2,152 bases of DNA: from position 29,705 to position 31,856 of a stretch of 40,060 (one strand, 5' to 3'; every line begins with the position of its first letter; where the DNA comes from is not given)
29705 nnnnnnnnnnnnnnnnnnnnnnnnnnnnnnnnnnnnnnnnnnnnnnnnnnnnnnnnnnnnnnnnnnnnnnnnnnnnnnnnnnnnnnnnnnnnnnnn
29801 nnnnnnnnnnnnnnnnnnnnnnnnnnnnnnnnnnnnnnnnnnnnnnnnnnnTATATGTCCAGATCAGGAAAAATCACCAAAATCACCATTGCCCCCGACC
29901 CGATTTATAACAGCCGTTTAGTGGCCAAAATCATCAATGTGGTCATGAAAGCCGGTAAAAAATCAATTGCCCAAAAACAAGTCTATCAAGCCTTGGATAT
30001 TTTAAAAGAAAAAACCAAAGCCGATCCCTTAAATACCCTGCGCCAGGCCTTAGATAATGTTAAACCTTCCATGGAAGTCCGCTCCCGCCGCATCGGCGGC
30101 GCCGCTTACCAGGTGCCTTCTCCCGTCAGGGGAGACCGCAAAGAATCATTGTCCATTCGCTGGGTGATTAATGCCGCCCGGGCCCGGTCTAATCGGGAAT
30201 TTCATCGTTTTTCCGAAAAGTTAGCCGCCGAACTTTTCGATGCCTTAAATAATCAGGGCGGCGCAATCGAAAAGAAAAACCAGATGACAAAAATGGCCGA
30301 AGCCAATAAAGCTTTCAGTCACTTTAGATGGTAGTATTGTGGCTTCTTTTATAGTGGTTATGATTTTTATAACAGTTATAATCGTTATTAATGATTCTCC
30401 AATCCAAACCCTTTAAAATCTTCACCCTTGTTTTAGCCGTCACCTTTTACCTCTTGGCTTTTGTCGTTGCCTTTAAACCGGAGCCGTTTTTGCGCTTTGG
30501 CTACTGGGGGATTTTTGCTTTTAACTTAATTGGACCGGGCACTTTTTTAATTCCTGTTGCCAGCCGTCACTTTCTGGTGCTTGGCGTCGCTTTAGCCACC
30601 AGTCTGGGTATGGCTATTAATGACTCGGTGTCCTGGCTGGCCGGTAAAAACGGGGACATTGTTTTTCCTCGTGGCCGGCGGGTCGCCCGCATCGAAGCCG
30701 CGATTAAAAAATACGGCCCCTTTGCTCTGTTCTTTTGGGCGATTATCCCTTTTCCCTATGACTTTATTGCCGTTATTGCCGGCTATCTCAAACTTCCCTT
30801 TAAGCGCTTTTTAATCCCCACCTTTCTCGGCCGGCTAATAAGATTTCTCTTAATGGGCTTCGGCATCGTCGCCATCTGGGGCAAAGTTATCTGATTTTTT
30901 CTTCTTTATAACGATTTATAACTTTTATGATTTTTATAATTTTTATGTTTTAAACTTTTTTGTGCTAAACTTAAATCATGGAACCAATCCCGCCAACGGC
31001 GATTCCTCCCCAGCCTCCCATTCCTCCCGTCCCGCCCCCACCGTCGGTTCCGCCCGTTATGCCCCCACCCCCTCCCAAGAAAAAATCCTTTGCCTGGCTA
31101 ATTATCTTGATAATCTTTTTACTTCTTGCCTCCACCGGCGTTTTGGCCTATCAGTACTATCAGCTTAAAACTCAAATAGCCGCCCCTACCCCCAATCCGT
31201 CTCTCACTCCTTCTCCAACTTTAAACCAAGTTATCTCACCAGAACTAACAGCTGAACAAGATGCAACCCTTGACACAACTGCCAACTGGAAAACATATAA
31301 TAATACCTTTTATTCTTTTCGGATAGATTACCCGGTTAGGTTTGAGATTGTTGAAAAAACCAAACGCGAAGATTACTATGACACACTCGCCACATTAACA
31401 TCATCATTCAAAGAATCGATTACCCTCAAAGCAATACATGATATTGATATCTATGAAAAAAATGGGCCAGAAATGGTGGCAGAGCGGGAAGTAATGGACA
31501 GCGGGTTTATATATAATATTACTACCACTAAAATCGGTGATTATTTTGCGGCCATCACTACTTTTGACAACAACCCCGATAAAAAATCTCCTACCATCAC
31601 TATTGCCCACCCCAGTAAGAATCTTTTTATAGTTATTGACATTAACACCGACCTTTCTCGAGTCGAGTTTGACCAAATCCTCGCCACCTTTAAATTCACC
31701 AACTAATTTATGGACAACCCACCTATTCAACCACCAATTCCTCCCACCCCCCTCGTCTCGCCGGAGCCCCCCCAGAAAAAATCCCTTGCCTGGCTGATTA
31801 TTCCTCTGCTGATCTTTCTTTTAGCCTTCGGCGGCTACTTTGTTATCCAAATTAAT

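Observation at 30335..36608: A ~6.3-kb accessory block splits the rpsL-rpsG-fusA-tuf (str) operon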

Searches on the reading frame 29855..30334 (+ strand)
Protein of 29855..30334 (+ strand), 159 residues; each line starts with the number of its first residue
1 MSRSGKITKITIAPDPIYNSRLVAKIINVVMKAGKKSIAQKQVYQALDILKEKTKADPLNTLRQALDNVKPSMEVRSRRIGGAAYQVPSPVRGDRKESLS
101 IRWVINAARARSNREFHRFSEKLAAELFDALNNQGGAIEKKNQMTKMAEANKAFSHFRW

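Call 10: search_protein_families(library=pfam, proteins=[window:29855-30334:+], max_evalue=0.001)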
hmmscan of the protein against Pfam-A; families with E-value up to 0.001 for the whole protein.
window:29855-30334:+ (159 aa): 1 family
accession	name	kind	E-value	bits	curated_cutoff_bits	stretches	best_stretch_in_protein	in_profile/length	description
PF00177.27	Ribosomal_S7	-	3.2e-56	189.5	24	1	3-152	2-148/148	Ribosomal protein S7p/S5e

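Call 16: find_related_loci(query=window:29855-30334:+, collection=genome_contigs, flank=10000)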
Query window:29855-30334:+ (159 aa) in genome_contigs; peptide patterns used: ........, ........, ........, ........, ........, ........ (x = any residue, [..] = any of these).
329 stretches matched a pattern; 188 encode a relative of the query (tblastn E <= 1e-3); the best 80 are kept; 80 distinct loci.
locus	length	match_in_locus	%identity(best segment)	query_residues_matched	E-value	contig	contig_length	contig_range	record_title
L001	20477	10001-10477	89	1-159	3e-94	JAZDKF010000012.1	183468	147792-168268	MAG: Candidatus Beckwithbacteria bacterium isolate MEGAHIT-group-0.521 k141_7521200, whole genome shotgun sequence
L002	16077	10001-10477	65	1-159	6e-71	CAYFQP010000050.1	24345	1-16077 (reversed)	MAG TPA_asm: uncultured Gammaproteobacteria bacterium isolate ERP108616_co1_137 genome assembly, contig: k119_289220, wh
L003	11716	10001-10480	67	1-159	8e-71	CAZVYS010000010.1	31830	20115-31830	MAG TPA_asm: uncultured Pseudomonadales bacterium isolate SRP077602_co2_364 genome assembly, contig: NODE_2102_length_31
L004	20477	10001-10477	65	1-159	6e-70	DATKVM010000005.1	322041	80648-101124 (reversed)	MAG TPA_asm: Patescibacteria group bacterium isolate SMAG_U14133 k141_373655, whole genome shotgun sequence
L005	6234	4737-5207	65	3-159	1e-69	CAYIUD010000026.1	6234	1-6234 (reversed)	MAG TPA_asm: uncultured Pseudomonadales bacterium isolate ERP119705_co5_501 genome assembly, contig: NODE_17091_length_6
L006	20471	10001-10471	65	3-159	4e-68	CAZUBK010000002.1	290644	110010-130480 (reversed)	MAG TPA_asm: uncultured Pseudomonadales bacterium isolate binchicken_co227_1206 genome assembly, contig: NODE_55_length_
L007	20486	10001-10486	65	1-159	1e-67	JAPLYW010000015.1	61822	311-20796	MAG: Candidatus Shapirobacteria bacterium isolate LacPavin_0419_WC90_MAG_34_15 LacPavin_0419_WC90_scaffold_297055, whole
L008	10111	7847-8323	63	1-159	1e-66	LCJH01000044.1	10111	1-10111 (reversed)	MAG: Microgenomates group bacterium GW2011_GWA2_44_7 UW69_C0044, whole genome shotgun sequence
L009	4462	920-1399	63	1-159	1e-66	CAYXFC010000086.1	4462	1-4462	MAG TPA_asm: uncultured Pseudomonadales bacterium isolate binchicken_co387_139 genome assembly, contig: NODE_28639_lengt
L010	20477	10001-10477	60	1-159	7e-66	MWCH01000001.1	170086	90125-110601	MAG: Microgenomates group bacterium ADurb.Bin219 BWY24_contig000001, whole genome shotgun sequence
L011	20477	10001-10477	62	1-159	6e-66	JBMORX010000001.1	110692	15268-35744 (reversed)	MAG: Patescibacteria group bacterium isolate Betzabe_MAG191 MAG191_1, whole genome shotgun sequence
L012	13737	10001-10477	62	1-159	2e-65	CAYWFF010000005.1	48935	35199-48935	MAG TPA_asm: uncultured Gammaproteobacteria bacterium isolate SRP193661_co1_213 genome assembly, contig: NODE_779_length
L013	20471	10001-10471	61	3-159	5e-65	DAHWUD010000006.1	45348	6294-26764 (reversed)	MAG TPA_asm: Candidatus Amesbacteria bacterium isolate clean1528 NODE_6_length_45348_cov_67.146253, whole genome shotgun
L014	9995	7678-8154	97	1-159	2e-102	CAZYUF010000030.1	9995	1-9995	MAG TPA_asm: uncultured Pseudomonadales bacterium isolate SRP118108_co4_340 genome assembly, contig: NODE_6642_length_99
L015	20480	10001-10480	63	1-159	1e-64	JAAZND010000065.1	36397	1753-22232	MAG: Candidatus Beckwithbacteria bacterium isolate AS27yjCOA_127 117899_AS27, whole genome shotgun sequence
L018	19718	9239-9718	61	1-159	6e-64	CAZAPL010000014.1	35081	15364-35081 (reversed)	MAG TPA_asm: uncultured Gammaproteobacteria bacterium isolate SRP231805_co4_153 genome assembly, contig: k141_67734, who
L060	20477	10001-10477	57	1-159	8e-59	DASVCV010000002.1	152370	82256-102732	MAG TPA_asm: Patescibacteria group bacterium isolate SMAG_U2016 k141_1196935, whole genome shotgun sequence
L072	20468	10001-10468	57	3-159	1e-57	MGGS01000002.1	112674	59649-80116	MAG: Candidatus Woesebacteria bacterium RIFCSPHIGHO2_02_FULL_42_20 rifcsphigho2_02_scaffold_145, whole genome shotgun se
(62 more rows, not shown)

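Call 17: find_encoding_contigs(protein=window:29855-30334:+, flank=10000, max_places=10)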
Protein window:29855-30334:+ (159 aa): 3 contigs read that carry it; 3 places shown.
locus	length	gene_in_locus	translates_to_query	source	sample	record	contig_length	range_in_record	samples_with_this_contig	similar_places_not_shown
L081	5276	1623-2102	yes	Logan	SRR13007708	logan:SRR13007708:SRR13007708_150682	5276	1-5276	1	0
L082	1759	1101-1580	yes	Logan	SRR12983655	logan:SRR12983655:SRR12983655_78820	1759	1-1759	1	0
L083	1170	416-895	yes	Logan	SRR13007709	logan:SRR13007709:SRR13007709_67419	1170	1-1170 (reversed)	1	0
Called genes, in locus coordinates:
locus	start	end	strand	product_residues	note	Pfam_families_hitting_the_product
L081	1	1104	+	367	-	?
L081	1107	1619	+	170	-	PF00164:Ribosom_S12_S23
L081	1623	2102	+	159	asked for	PF00177:Ribosomal_S7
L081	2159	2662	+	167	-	PF09335:VTT_dom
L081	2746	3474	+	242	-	-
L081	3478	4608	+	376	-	-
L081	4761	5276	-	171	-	?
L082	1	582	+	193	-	?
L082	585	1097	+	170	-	PF00164:Ribosom_S12_S23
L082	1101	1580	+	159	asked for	PF00177:Ribosomal_S7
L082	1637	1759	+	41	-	?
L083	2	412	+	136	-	?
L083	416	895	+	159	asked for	PF00177:Ribosomal_S7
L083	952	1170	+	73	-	?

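Call 72: search_protein_families(library=pfam, proteins=[L001:12035-12640:+, L014:8707-9012:+, L014:9019-9222:+], max_evalue=0.01)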
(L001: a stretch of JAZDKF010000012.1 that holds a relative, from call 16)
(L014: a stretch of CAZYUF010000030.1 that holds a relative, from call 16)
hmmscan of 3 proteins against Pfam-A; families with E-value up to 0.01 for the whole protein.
L001:12035-12640:+ (201 aa): 1 family
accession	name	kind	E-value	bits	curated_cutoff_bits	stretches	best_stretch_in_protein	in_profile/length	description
PF08241.18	Methyltransf_11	-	0.00073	20.6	21.2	1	82-135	44-93/95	Methyltransferase domain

L014:8707-9012:+ (101 aa): 2 families
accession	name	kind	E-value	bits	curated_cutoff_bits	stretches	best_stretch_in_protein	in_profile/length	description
PF15919.11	HicB_lk_antitox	-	7.3e-09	36.3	27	1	23-81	1-59/123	HicB_like antitoxin of bacterial toxin-antitoxin system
PF21748.3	UPF0150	-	6.4e-05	23.2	27.3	1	24-69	9-55/64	UPF0150-like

L014:9019-9222:+ (67 aa): 1 family
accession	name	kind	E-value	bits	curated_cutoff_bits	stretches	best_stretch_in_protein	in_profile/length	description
PF07927.17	HicA_toxin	-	5.4e-15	55.7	27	1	10-65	2-58/58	HicA toxin of bacterial toxin-antitoxin,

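Call 88: search_protein_families(library=pfam, proteins=[L013:10484-11083:+, L013:11087-12004:+, L013:12008-12472:+, L013:12903-13307:+, L002:10874-12094:+, L004:10506-12089:-, L007:10569-11798:+, L018:11103-13505:+, L072:13175-15382:+, L060:10573-11550:+], max_evalue=0.001)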
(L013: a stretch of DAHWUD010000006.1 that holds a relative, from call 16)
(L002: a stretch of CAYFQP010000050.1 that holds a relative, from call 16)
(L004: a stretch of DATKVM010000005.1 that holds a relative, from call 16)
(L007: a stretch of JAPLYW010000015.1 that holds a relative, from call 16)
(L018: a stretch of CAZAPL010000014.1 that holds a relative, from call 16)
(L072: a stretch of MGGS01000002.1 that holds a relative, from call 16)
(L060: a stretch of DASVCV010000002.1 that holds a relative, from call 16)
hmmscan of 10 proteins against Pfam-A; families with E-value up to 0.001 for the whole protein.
L013:10484-11083:+ (199 aa): 3 families
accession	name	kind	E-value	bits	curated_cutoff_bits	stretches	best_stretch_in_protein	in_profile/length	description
PF00163.24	Ribosomal_S4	-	6.3e-25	88.1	23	1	4-91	2-95/95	Ribosomal protein S4/S9 N-terminal domain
PF01479.30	S4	-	7e-21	74.1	22.8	1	93-139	2-48/48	S4 domain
PF13275.11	S4_2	-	0.00036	20.8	24.6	1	98-148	14-64/65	S4 domain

L013:11087-12004:+ (305 aa): 3 families
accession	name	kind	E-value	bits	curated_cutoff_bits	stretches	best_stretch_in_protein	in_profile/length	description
PF01000.31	RNA_pol_A_bac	-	2e-26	93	33.9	1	54-167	2-119/119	RNA polymerase Rpb3/RpoA insert domain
PF01193.29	RNA_pol_L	-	4.8e-20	71.5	24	1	23-215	1-72/74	RNA polymerase Rpb3/Rpb11 dimerisation domain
PF03118.21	RNA_pol_A_CTD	-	1.5e-15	57.1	23.8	1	243-297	12-66/67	Bacterial RNA polymerase, alpha chain C terminal domain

L013:12008-12472:+ (154 aa): 1 family
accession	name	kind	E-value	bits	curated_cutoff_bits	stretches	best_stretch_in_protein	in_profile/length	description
PF01196.24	Ribosomal_L17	-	1.6e-29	103.1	27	1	20-116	1-97/97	Ribosomal protein L17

L013:12903-13307:+ (134 aa): 1 family
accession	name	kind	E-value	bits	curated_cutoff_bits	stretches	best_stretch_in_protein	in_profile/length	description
PF00380.25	Ribosomal_S9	-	4.4e-29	101.9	22.5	1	14-134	1-121/121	Ribosomal protein S9/S16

L002:10874-12094:+ (406 aa): 3 families
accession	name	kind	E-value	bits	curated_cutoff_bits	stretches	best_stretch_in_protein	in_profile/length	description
PF00232.24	Glyco_hydro_1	-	4.4e-91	306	22.6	2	11-222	4-224/453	Glycosyl hydrolase family 1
PF00331.26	Glyco_hydro_10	-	1.9e-05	24.5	22.1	0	299-376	214-293/311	Glycosyl hydrolase family 10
PF02449.21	Glyco_hydro_42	-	2e-05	24.6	21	1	58-128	11-79/376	Beta-galactosidase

L004:10506-12089:- (527 aa): 2 families
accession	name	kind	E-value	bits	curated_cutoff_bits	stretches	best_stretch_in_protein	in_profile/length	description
PF02366.24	PMT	-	7.7e-14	52.3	22.7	1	156-271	77-198/245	Dolichyl-phosphate-mannose-protein mannosyltransferase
PF13231.12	PMT_2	-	5.1e-11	43.5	26.1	1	163-295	23-155/160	Dolichyl-phosphate-mannose-protein mannosyltransferase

L007:10569-11798:+ (409 aa): 1 family
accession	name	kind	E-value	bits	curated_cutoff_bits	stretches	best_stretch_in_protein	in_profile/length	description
PF02073.20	Peptidase_M29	-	9.2e-39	133.8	27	1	27-367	12-378/406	Thermophilic metalloprotease (M29)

L018:11103-13505:+ (800 aa): 6 families
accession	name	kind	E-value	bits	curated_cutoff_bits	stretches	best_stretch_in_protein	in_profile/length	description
PF00122.25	E1-E2_ATPase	-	1.6e-43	148.8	28.1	1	91-273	2-181/181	E1-E2 ATPase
PF00689.26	Cation_ATPase_C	-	2.7e-15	57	27.3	1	632-793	1-175/175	Cation transporting ATPase, C-terminus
PF00702.32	Hydrolase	-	9.2e-15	56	26.4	1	289-562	1-190/191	haloacid dehalogenase-like hydrolase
PF00690.31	Cation_ATPase_N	-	3.4e-12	46.3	20.4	1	2-51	19-69/69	Cation transporter/ATPase, N-terminus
PF13246.12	Cation_ATPase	-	5.2e-06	26.8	21.7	1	331-395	15-86/91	Cation transport ATPase (P-type)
PF08282.18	Hydrolase_3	-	5.7e-05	23.4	20.9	1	548-585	208-245/255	haloacid dehalogenase-like hydrolase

L072:13175-15382:+ (735 aa): 0 families

L060:10573-11550:+ (325 aa): 0 families

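Call 105: search_protein_families(library=pfam, proteins=[L003:10540-11187:-], max_evalue=0.01)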
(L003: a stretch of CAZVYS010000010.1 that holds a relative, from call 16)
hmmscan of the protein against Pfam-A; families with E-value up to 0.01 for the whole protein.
L003:10540-11187:- (215 aa): 1 family
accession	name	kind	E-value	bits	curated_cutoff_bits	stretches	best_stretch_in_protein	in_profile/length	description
PF01797.21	Y1_Tnp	-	2.2e-09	37.9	23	1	69-146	39-121/121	Transposase IS200 like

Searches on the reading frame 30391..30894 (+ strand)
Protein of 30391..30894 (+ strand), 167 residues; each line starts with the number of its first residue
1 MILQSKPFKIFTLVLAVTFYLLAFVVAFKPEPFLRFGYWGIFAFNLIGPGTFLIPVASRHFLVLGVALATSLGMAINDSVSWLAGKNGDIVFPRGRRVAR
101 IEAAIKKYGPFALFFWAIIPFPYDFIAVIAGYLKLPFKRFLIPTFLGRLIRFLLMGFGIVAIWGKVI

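Call 9: search_protein_families(library=pfam, proteins=[window:30391-30894:+], max_evalue=0.1)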
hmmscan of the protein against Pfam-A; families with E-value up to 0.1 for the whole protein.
window:30391-30894:+ (167 aa): 1 family
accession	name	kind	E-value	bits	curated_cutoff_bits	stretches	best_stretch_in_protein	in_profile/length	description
PF09335.16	VTT_dom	-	1.6e-11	45.2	33.9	1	50-155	3-117/123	VTT domain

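Call 23: search_protein_families(library=ncbifam, proteins=[window:30391-30894:+], max_evalue=0.1)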
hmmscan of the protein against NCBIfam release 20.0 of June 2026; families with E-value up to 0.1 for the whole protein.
window:30391-30894:+ (167 aa): 2 families
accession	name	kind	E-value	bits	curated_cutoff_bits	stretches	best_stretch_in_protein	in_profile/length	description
NF052604.1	UndecprPTUtpABac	equivalog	0.0011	19.1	250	1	87-165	82-163/198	undecaprenyl phosphate transporter UptA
NF052605.1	UndecprPTUptAStph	equivalog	0.0018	18.3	300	1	80-154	80-155/197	undecaprenyl phosphate transporter UptA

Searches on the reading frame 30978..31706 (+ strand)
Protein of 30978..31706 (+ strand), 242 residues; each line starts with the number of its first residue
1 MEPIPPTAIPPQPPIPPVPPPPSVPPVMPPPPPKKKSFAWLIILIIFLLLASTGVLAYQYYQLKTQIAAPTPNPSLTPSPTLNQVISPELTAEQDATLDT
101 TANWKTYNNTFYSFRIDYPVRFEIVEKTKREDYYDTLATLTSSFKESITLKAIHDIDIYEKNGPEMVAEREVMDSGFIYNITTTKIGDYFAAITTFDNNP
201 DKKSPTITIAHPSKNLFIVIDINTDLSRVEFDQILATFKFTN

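Call 9: search_protein_families(library=pfam, proteins=[window:30978-31706:+], max_evalue=0.1)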
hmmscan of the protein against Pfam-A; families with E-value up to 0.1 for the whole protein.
window:30978-31706:+ (242 aa): 3 families
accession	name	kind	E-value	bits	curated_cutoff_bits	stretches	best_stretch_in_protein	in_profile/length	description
PF18933.6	PsbP_2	-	0.014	15.9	27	1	92-155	32-95/184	PsbP-like protein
PF02706.20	Wzz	-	0.044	14.5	25.5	1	35-88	14-67/91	Chain length determinant protein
PF23906.1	DUF7248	-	0.098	13.1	27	0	36-67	11-42/58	Family of unknown function (DUF7248)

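Call 21: search_protein_families(library=phrogs, proteins=[window:30978-31706:+], max_evalue=0.1)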
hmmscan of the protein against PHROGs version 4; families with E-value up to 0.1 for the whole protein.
window:30978-31706:+ (242 aa): 1 family
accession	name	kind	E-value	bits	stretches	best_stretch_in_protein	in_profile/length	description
phrog_18443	-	unknown function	0.037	14.5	1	107-205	90-190/253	-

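Call 22: search_protein_families(library=padloc, proteins=[window:30978-31706:+], max_evalue=0.1)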
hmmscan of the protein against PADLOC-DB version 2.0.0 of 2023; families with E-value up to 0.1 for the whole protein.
window:30978-31706:+ (242 aa): 1 family
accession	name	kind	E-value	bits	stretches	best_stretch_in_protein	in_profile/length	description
PDLC04235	PDC-M01A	-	0.0049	13.8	1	129-195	85-149/510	-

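Call 23: search_protein_families(library=ncbifam, proteins=[window:30978-31706:+], max_evalue=0.1)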
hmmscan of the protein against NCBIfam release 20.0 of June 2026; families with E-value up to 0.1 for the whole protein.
window:30978-31706:+ (242 aa): 1 family
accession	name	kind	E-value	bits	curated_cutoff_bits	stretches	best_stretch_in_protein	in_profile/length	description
NF038127.1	FDP_fam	subfamily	0.022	15.2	29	1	179-203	91-115/150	DVUA0089 family protein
